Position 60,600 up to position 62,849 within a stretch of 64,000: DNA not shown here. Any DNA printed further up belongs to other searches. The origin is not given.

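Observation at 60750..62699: Pentaheme c-type cytochrome carrying a type IX secretion signal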

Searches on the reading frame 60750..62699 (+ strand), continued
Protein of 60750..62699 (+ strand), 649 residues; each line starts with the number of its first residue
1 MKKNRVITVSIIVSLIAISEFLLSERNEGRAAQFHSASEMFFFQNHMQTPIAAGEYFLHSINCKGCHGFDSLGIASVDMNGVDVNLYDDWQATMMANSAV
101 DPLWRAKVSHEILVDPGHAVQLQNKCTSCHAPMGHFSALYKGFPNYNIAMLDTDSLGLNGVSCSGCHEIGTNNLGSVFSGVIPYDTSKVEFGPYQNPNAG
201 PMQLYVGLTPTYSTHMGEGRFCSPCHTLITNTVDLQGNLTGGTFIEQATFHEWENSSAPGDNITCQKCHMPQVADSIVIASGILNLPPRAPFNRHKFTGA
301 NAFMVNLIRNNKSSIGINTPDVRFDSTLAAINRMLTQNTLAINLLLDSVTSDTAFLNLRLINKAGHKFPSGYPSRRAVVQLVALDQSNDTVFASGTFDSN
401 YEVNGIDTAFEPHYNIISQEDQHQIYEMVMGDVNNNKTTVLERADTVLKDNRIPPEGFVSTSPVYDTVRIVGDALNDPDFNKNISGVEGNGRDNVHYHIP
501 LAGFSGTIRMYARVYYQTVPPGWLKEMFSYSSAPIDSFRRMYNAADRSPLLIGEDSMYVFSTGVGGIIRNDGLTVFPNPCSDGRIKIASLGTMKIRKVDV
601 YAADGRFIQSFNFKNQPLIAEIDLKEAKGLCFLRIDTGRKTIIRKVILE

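Call 59: search_protein_families(library=ncbifam, proteins=[L091:6856-8001:+, P0202, L001:2446-5346:+, L089:6248-7993:+, P0256, P0181], max_evalue=0.01)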
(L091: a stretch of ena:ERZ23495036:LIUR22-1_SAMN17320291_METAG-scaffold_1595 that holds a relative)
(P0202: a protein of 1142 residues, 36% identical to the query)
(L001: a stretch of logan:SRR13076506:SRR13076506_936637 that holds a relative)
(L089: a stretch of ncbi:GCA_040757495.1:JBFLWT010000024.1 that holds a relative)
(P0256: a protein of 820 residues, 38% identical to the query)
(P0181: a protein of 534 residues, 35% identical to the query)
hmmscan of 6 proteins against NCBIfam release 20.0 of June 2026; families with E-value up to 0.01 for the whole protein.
L091:6856-8001:+ (381 aa): 3 families
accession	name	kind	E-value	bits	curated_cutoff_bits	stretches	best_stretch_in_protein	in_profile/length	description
NF011054.0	PRK14486.1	equivalog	2.2e-05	24.1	447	1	38-124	217-289/294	putative bifunctional cbb3-type cytochrome c oxidase subunit II/cytochrome c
NF050122.1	bc1_QcrC_actin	exception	0.00023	20.5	200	1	9-60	15-65/253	cytochrome bc1 complex diheme cytochrome c subunit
TIGR00782.1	ccoP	equivalog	0.0087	15.4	179.95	0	38-125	109-192/285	cytochrome-c oxidase, cbb3-type subunit III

P0202 (1142 aa): 5 families
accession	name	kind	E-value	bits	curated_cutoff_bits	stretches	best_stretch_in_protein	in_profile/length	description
TIGR03606.1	non_repeat_PQQ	subfamily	8.6e-16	57.8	434.55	1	27-296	13-280/454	glucose/sorbosone family PQQ-dependent dehydrogenase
NF040886.1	cyt_C_like_Sec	equivalog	1.2e-11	43.9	250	1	605-952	47-340/423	multiheme c-type cytochrome (seleno)protein ExtKL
NF033206.1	ScyE_fam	subfamily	4.9e-06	26.3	80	0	373-446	235-298/333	ScyD/ScyE family protein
NF047619.1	NADase_discoid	domain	0.0035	17.5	38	0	466-511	7-55/130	NADase-type glycan-binding domain-containing protein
TIGR03153.1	cytochr_NrfH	equivalog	0.0042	17.1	134.2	0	642-711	84-134/138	cytochrome c nitrite reductase small subunit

L001:2446-5346:+ (966 aa): 1 family
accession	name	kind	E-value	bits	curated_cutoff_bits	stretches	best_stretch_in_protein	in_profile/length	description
TIGR04183.1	Por_Secre_tail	domain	1.1e-09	38.1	23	1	888-962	1-69/72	T9SS type A sorting domain-containing protein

L089:6248-7993:+ (581 aa): 9 families
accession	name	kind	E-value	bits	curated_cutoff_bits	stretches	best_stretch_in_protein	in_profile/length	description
NF008205.1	PRK10965.1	equivalog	6.7e-50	170.4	525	1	78-576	47-524/529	multicopper oxidase CueO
NF045554.1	AmiPhnlOxPhsA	equivalog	5.3e-30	104.5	950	3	249-331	239-329/581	O-aminophenol oxidase PhsA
NF008135.0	PRK10883.1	equivalog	3.6e-20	71.9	581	1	91-329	61-289/471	cell division protein FtsP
TIGR03389.1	laccase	equivalog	6.6e-20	71.4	558.9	2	95-191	22-109/539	laccase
TIGR03388.1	ascorbase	equivalog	3.4e-14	52.4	614.8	1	93-210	18-122/542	L-ascorbate oxidase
TIGR01480.1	copper_res_A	subfamily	3.5e-14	52.2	478.95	2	73-207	42-160/593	copper resistance system multicopper oxidase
TIGR03390.1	ascorbOXfungal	equivalog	6.3e-11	41.5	445.35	1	81-327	13-265/538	L-ascorbate oxidase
TIGR02376.1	Cu_nitrite_red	equivalog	2e-08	34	296.3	1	70-139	21-87/326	copper-containing nitrite reductase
TIGR01409.1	TAT_signal_seq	domain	0.0016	18.7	16.7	1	6-31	1-27/29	twin-arginine translocation signal domain-containing protein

P0256 (820 aa): 8 families
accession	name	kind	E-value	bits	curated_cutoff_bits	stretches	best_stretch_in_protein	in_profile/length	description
NF047638.1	throspo3_MtsC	equivalog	1.2e-12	47.5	350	1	725-794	193-262/428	cell-cell cohesion MYXO-CTERM protein MtsC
NF040886.1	cyt_C_like_Sec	equivalog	3.8e-10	38.9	250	1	215-441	45-255/423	multiheme c-type cytochrome (seleno)protein ExtKL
NF045500.1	Omp28_seleno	equivalog_domain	5.6e-08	32.5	200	1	726-763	273-310/377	Omp28-related selenoprotein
TIGR04362.1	choice_anch_C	subfamily_domain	2e-06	28.1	120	1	24-168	1-144/157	choice-of-anchor C family protein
TIGR03153.1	cytochr_NrfH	equivalog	0.00014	21.9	134.2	0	418-459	40-81/138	cytochrome c nitrite reductase small subunit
TIGR04257.1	nanowire_3heme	domain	0.00036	20.6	40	0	209-233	17-41/75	c(7)-type cytochrome triheme domain-containing protein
NF041028.1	decahem_GSU2203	exception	0.004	16.4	325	0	208-329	29-137/317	GSU2203 family decaheme c-type cytochrome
NF048003.1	GTA_spike_fiber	domain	0.0047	17.5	36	1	97-190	57-169/182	phage head spike fiber domain-containing protein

P0181 (534 aa): 4 families
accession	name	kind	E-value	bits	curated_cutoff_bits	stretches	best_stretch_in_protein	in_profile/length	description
NF040886.1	cyt_C_like_Sec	equivalog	1.4e-09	37.1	250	1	327-369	295-338/423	multiheme c-type cytochrome (seleno)protein ExtKL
TIGR03507.1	decahem_SO1788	subfamily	0.00041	18.9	209.3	0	194-352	268-367/672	OmcA/MtrC family decaheme c-type cytochrome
TIGR03508.1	decahem_SO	subfamily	0.00081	18.9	192.2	0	86-142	202-249/258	DmsE family decaheme c-type cytochrome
TIGR01905.1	paired_CXXCH_1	subfamily_domain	0.0079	16.1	25.2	0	87-104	20-37/41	doubled CXXCH domain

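Call 62: search_protein_families(library=pfam, proteins=[P0149, P0151, P0153, P0155, P0156, P0158, P0160, P0164, P0167, P0172], max_evalue=0.01)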
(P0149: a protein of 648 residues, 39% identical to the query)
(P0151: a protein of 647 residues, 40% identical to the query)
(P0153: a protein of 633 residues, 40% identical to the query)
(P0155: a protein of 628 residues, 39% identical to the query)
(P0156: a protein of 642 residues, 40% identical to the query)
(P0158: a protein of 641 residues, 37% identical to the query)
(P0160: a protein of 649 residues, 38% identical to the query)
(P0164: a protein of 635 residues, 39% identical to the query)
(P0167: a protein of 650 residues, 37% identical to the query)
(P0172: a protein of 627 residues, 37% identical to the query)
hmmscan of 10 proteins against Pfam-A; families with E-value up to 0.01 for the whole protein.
P0149 (648 aa): 7 families
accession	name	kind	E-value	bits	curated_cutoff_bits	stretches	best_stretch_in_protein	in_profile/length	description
PF22113.1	Mtrc-MtrF_II-IV_dom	-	8.1e-07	29.2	30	1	55-167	79-166/176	Outer membrane cytochrome MtrC/MtrF-like, domains II/IV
PF18962.6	Por_Secre_tail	-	3.4e-05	24.5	27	1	575-643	1-75/75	Secretion system C-terminal sorting domain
PF14522.11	Cytochrome_C7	-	6.1e-05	23.2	24.8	0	121-167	14-51/67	Cytochrome c7 and related cytochrome c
PF09699.15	Paired_CXXCH_1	-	0.00035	20.6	20.6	0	118-134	4-20/41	Doubled CXXCH motif (Paired_CXXCH_1)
PF02085.21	Cytochrom_CIII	-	0.00041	21.1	22.9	0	121-167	47-85/101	Class III cytochrome C family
PF03264.19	Cytochrom_NNT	-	0.00046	20.4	24.1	0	82-165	87-165/174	NapC/NirT cytochrome c family, N-terminal region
PF13442.11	Cytochrome_CBB3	-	0.007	17.1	27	0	57-75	11-29/68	Cytochrome C oxidase, cbb3-type, subunit III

P0151 (647 aa): 9 families
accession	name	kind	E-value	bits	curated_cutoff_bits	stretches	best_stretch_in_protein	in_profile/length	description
PF14522.11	Cytochrome_C7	-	1.2e-08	35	24.8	1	102-148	14-51/67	Cytochrome c7 and related cytochrome c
PF14537.11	Cytochrom_c3_2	-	2.2e-08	34.9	25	0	97-147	22-66/79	Cytochrome c3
PF13860.13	FlgD_ig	-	2e-07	31.3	27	1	581-631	25-76/79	FlgD Ig-like domain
PF22113.1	Mtrc-MtrF_II-IV_dom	-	4.8e-07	29.9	30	1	32-148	76-166/176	Outer membrane cytochrome MtrC/MtrF-like, domains II/IV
PF09699.15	Paired_CXXCH_1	-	1.3e-05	25.2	20.6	0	99-115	4-20/41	Doubled CXXCH motif (Paired_CXXCH_1)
PF18962.6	Por_Secre_tail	-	5.7e-05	23.8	27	1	561-629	2-63/75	Secretion system C-terminal sorting domain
PF13435.11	Cytochrome_C554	-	0.00012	23.4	20.8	1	40-145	2-83/84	Cytochrome c554 and c-prime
PF02335.20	Cytochrom_C552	-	0.0062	16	24.1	0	103-207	89-176/438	Cytochrome c552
PF13442.11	Cytochrome_CBB3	-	0.0092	16.7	27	0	39-67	13-37/68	Cytochrome C oxidase, cbb3-type, subunit III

P0153 (633 aa): 8 families
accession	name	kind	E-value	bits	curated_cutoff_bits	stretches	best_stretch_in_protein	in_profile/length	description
PF14522.11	Cytochrome_C7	-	6e-06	26.4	24.8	1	104-153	12-53/67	Cytochrome c7 and related cytochrome c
PF00034.26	Cytochrom_C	-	3.7e-05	25.4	21.3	0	37-55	5-22/90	Cytochrome c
PF18962.6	Por_Secre_tail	-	5.8e-05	23.8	27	1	560-631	3-74/75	Secretion system C-terminal sorting domain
PF13442.11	Cytochrome_CBB3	-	0.00019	22.2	27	0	42-61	11-30/68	Cytochrome C oxidase, cbb3-type, subunit III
PF22113.1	Mtrc-MtrF_II-IV_dom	-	0.00024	21.1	30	0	41-151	80-166/176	Outer membrane cytochrome MtrC/MtrF-like, domains II/IV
PF14537.11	Cytochrom_c3_2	-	0.0018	19.1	25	0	92-150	13-66/79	Cytochrome c3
PF09699.15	Paired_CXXCH_1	-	0.0028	17.7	20.6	0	106-117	7-18/41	Doubled CXXCH motif (Paired_CXXCH_1)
PF02335.20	Cytochrom_C552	-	0.0098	15.3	24.1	0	230-264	231-265/438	Cytochrome c552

P0155 (628 aa): 7 families
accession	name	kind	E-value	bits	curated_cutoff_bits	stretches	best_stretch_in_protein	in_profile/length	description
PF14522.11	Cytochrome_C7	-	2.4e-09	37.3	24.8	1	199-254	5-51/67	Cytochrome c7 and related cytochrome c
PF02085.21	Cytochrom_CIII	-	8e-07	29.8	22.9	0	47-122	30-87/101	Class III cytochrome C family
PF22113.1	Mtrc-MtrF_II-IV_dom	-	1.3e-06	28.5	30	1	42-157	76-166/176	Outer membrane cytochrome MtrC/MtrF-like, domains II/IV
PF14537.11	Cytochrom_c3_2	-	4.5e-06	27.5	25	0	104-156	20-66/79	Cytochrome c3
PF13435.11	Cytochrome_C554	-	0.00038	21.8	20.8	1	50-155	2-84/84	Cytochrome c554 and c-prime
PF09699.15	Paired_CXXCH_1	-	0.0027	17.8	20.6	0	105-121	1-17/41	Doubled CXXCH motif (Paired_CXXCH_1)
PF03264.19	Cytochrom_NNT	-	0.0032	17.7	24.1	0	49-154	67-164/174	NapC/NirT cytochrome c family, N-terminal region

P0156 (642 aa): 10 families
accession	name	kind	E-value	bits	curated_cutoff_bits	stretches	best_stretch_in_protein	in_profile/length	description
PF13860.13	FlgD_ig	-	7.7e-08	32.7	27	1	563-622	14-74/79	FlgD Ig-like domain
PF18962.6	Por_Secre_tail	-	1.2e-07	32.4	27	1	552-622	1-63/75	Secretion system C-terminal sorting domain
PF14522.11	Cytochrome_C7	-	2.3e-07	31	24.8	1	92-144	9-51/67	Cytochrome c7 and related cytochrome c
PF22113.1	Mtrc-MtrF_II-IV_dom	-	1.4e-05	25.1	30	1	32-144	80-166/176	Outer membrane cytochrome MtrC/MtrF-like, domains II/IV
PF09699.15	Paired_CXXCH_1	-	0.00066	19.8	20.6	0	95-112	4-21/41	Doubled CXXCH motif (Paired_CXXCH_1)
PF14537.11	Cytochrom_c3_2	-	0.0012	19.7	25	0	93-145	22-68/79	Cytochrome c3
PF13435.11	Cytochrome_C554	-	0.0013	20.1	20.8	1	36-141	2-83/84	Cytochrome c554 and c-prime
PF00034.26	Cytochrom_C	-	0.002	19.8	21.3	0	95-113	7-25/90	Cytochrome c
PF02335.20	Cytochrom_C552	-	0.0027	17.2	24.1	0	99-148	246-289/438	Cytochrome c552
PF13442.11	Cytochrome_CBB3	-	0.0071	17.1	27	0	92-110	6-24/68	Cytochrome C oxidase, cbb3-type, subunit III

P0158 (641 aa): 6 families
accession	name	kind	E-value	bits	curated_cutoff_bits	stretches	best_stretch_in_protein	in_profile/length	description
PF22113.1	Mtrc-MtrF_II-IV_dom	-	7.5e-10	39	30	1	40-155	73-165/176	Outer membrane cytochrome MtrC/MtrF-like, domains II/IV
PF02335.20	Cytochrom_C552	-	1.7e-07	31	24.1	1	108-231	86-192/438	Cytochrome c552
PF14522.11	Cytochrome_C7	-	5.7e-07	29.7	24.8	1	101-155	3-50/67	Cytochrome c7 and related cytochrome c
PF14537.11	Cytochrom_c3_2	-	0.0012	19.8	25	0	105-155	22-66/79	Cytochrome c3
PF03264.19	Cytochrom_NNT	-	0.0045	17.2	24.1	0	50-154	67-165/174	NapC/NirT cytochrome c family, N-terminal region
PF00034.26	Cytochrom_C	-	0.0073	18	21.3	0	49-90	10-50/90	Cytochrome c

P0160 (649 aa): 9 families
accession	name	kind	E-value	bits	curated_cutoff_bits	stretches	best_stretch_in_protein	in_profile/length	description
PF18962.6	Por_Secre_tail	-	1.4e-07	32.1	27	1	564-645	2-73/75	Secretion system C-terminal sorting domain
PF14522.11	Cytochrome_C7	-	6.6e-07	29.5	24.8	0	108-155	13-50/67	Cytochrome c7 and related cytochrome c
PF14537.11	Cytochrom_c3_2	-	7e-07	30.1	25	0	105-155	23-66/79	Cytochrome c3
PF22113.1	Mtrc-MtrF_II-IV_dom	-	7.7e-06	26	30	2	45-156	79-166/176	Outer membrane cytochrome MtrC/MtrF-like, domains II/IV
PF13860.13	FlgD_ig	-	0.00026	21.3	27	1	591-637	25-76/79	FlgD Ig-like domain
PF13585.12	CHU_C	-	0.00029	21.4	27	1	590-644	28-81/86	CHU_C Type IX secretion signal domain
PF13435.11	Cytochrome_C554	-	0.00079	20.8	20.8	0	50-153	2-83/84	Cytochrome c554 and c-prime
PF02335.20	Cytochrom_C552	-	0.00094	18.7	24.1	0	237-262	232-257/438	Cytochrome c552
PF09699.15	Paired_CXXCH_1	-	0.0054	16.8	20.6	0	108-120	6-18/41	Doubled CXXCH motif (Paired_CXXCH_1)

P0164 (635 aa): 6 families
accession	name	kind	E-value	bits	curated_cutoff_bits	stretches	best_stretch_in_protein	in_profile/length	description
PF18962.6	Por_Secre_tail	-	2.8e-08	34.4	27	1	549-632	1-74/75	Secretion system C-terminal sorting domain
PF22113.1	Mtrc-MtrF_II-IV_dom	-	5.1e-08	33.1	30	1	32-140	81-166/176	Outer membrane cytochrome MtrC/MtrF-like, domains II/IV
PF02335.20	Cytochrom_C552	-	1.5e-05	24.6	24.1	0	223-246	234-257/438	Cytochrome c552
PF14522.11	Cytochrome_C7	-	0.00012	22.3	24.8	0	93-199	13-67/67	Cytochrome c7 and related cytochrome c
PF14537.11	Cytochrom_c3_2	-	0.00096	20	25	0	91-139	24-66/79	Cytochrome c3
PF09699.15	Paired_CXXCH_1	-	0.0033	17.5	20.6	0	93-109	6-22/41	Doubled CXXCH motif (Paired_CXXCH_1)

P0167 (650 aa): 5 families
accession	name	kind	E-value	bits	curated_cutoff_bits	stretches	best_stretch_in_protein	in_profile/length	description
PF13860.13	FlgD_ig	-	1.8e-07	31.4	27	1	576-636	14-74/79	FlgD Ig-like domain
PF22113.1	Mtrc-MtrF_II-IV_dom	-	4.4e-07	30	30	1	43-154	77-165/176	Outer membrane cytochrome MtrC/MtrF-like, domains II/IV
PF02335.20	Cytochrom_C552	-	2.2e-06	27.4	24.1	0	238-261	234-257/438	Cytochrome c552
PF14522.11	Cytochrome_C7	-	6.2e-06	26.4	24.8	0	108-154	13-50/67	Cytochrome c7 and related cytochrome c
PF14537.11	Cytochrom_c3_2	-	0.001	19.9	25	0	105-153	23-65/79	Cytochrome c3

P0172 (627 aa): 4 families
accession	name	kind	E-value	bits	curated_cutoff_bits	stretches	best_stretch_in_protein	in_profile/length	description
PF22113.1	Mtrc-MtrF_II-IV_dom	-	1.5e-06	28.3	30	1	51-154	82-166/176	Outer membrane cytochrome MtrC/MtrF-like, domains II/IV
PF14522.11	Cytochrome_C7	-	9.9e-05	22.5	24.8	0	195-253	5-49/67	Cytochrome c7 and related cytochrome c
PF18962.6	Por_Secre_tail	-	0.0003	21.5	27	1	554-626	1-75/75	Secretion system C-terminal sorting domain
PF13435.11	Cytochrome_C554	-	0.0075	17.6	20.8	0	53-151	2-83/84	Cytochrome c554 and c-prime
